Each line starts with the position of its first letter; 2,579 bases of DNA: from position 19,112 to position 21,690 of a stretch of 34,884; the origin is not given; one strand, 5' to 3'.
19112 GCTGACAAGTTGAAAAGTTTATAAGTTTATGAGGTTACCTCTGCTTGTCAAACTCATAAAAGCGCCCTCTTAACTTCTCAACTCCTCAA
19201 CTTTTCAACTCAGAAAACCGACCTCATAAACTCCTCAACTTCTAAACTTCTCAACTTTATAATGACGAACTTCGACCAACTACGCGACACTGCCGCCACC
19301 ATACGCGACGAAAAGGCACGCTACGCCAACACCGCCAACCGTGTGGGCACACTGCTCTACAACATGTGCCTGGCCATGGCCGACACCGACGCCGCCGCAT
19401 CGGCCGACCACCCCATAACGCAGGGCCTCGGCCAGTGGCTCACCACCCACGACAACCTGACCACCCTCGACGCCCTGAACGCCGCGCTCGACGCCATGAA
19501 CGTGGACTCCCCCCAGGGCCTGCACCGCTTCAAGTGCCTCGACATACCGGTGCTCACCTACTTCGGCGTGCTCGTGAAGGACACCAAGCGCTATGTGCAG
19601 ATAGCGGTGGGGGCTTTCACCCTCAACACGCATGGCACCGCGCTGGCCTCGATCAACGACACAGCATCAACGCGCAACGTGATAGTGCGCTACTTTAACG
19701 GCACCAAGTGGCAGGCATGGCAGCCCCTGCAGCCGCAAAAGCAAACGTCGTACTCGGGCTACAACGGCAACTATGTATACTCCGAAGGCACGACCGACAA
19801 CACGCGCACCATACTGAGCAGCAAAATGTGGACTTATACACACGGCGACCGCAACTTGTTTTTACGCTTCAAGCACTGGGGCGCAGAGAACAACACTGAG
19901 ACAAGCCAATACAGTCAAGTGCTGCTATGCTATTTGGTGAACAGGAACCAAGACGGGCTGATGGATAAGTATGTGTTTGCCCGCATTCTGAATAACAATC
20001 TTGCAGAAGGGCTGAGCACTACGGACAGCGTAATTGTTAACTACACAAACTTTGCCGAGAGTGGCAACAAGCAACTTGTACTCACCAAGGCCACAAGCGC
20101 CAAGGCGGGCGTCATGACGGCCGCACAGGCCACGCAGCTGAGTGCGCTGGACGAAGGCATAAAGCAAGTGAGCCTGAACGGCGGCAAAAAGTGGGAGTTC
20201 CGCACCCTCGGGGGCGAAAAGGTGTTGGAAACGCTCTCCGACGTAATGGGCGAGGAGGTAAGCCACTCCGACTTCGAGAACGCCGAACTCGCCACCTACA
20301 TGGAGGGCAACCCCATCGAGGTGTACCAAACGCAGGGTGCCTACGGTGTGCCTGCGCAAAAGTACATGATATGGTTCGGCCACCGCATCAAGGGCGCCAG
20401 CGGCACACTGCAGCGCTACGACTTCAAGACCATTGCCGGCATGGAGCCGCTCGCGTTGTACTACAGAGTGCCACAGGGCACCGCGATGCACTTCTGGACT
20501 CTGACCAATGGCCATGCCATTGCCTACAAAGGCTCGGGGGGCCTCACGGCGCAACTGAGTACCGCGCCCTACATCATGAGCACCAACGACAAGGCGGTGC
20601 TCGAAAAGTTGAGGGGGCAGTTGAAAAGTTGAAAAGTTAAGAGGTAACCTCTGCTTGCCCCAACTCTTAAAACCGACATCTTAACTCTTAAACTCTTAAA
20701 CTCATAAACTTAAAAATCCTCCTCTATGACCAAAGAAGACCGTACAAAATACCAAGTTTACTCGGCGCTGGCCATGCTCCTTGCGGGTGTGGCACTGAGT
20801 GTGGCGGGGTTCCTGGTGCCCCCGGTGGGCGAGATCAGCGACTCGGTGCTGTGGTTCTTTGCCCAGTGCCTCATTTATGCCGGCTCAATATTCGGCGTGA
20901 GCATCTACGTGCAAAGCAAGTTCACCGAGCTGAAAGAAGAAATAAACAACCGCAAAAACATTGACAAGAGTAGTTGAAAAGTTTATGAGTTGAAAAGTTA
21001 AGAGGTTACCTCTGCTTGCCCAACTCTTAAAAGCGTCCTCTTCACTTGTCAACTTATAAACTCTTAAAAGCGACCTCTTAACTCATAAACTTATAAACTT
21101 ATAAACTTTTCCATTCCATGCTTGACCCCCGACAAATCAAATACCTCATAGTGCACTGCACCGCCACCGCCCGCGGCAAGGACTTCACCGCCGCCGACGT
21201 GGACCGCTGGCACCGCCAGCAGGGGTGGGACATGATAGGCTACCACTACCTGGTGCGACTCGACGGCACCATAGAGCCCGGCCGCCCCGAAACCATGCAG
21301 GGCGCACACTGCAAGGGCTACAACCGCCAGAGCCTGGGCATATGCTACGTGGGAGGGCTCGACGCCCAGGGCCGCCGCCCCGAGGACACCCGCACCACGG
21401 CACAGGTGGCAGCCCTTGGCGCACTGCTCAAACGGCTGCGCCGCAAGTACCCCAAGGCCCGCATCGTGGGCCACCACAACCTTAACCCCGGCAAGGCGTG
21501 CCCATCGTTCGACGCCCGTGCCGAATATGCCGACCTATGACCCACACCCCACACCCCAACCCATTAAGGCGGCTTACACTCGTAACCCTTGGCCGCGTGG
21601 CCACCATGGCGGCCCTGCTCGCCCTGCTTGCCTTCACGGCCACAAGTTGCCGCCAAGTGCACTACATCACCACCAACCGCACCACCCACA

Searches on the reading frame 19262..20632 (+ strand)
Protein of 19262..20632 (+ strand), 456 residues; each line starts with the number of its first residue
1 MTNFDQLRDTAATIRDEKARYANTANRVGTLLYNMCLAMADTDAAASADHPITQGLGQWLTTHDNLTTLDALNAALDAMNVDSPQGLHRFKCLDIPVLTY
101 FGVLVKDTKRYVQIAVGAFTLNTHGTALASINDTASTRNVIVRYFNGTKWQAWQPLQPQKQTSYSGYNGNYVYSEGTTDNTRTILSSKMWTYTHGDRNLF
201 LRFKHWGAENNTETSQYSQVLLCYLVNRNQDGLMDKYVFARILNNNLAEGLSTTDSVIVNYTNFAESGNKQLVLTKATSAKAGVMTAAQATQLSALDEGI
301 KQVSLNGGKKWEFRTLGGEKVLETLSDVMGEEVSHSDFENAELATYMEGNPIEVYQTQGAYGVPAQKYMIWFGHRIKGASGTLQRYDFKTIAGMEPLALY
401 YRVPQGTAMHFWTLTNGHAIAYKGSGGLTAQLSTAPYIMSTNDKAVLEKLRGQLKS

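Call 7: search_protein_families(library=phrogs, proteins=[window:19262-20632:+], max_evalue=0.001)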
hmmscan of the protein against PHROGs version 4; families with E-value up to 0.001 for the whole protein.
window:19262-20632:+ (456 aa): 0 families

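Call 8: search_protein_families(library=pfam, proteins=[window:19262-20632:+], max_evalue=0.001)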
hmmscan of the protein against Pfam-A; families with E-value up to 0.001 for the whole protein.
window:19262-20632:+ (456 aa): 0 families

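Call 10: find_related_loci(query=window:19262-20632:+, collection=genome_contigs, flank=10000)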
Query window:19262-20632:+ (456 aa) in genome_contigs; peptide patterns used: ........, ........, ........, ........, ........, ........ (x = any residue, [..] = any of these).
6 stretches matched a pattern; 3 encode a relative of the query (tblastn E <= 1e-3); 3 distinct loci.
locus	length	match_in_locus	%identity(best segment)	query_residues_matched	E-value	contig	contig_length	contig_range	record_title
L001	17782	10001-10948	44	5-304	2e-71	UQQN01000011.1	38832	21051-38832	uncultured Prevotella sp. isolate UMGS541 genome assembly, contig: NODE_186_length_38832_cov_7.652320, whole genome shot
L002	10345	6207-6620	71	158-296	5e-59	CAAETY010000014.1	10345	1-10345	MAG TPA_asm: Peptococcaceae bacterium, isolate HGM14211, WGS project CAAETY010000000 data, contig: ERS608579_47_k95_1438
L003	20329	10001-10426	70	158-300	9e-54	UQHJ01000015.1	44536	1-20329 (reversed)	uncultured Prevotella sp. isolate UMGS287 genome assembly, contig: NODE_521_length_44536_cov_57.058706, whole genome sho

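Call 77: search_protein_families(library=padloc, proteins=[window:19262-20632:+], max_evalue=0.01)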
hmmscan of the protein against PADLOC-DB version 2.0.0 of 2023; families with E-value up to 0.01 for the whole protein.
window:19262-20632:+ (456 aa): 0 families

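Call 78: search_protein_families(library=ncbifam, proteins=[window:19262-20632:+], max_evalue=0.01)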
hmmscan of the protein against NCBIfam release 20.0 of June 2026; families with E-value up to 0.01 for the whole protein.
window:19262-20632:+ (456 aa): 0 families

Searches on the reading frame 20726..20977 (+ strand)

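Call 45: search_protein_families(library=phrogs, proteins=[window:20726-20977:+], max_evalue=0.001)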
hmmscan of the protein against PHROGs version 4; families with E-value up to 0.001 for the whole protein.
window:20726-20977:+ (83 aa): 1 family
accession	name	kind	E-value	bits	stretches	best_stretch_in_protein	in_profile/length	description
phrog_8278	-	unknown function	2.4e-09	38.3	1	9-66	9-60/61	-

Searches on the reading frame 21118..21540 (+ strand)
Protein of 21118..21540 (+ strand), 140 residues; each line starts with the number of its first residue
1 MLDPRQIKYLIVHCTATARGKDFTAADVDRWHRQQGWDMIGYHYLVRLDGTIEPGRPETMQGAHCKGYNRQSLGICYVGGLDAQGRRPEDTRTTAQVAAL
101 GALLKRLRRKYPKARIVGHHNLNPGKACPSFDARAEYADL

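Call 45: search_protein_families(library=phrogs, proteins=[window:21118-21540:+], max_evalue=0.001)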
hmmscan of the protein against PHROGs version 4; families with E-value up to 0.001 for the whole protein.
window:21118-21540:+ (140 aa): 6 families
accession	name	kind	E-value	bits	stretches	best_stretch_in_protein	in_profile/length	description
phrog_822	-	lysis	4.7e-61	207.3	1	5-136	22-152/215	amidase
phrog_1493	-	lysis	1.3e-25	91.4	1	6-133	33-155/394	endolysin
phrog_35436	-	lysis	9.5e-16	58.9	1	7-130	20-135/266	amidase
phrog_21433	-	lysis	1.1e-09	39.6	1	5-100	5-97/174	endolysin; inhibits RNA polymerase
phrog_1794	-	lysis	1.5e-07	32.1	1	6-129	55-179/336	amidase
phrog_9611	-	lysis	3.4e-05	24.6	1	5-130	21-149/246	endolysin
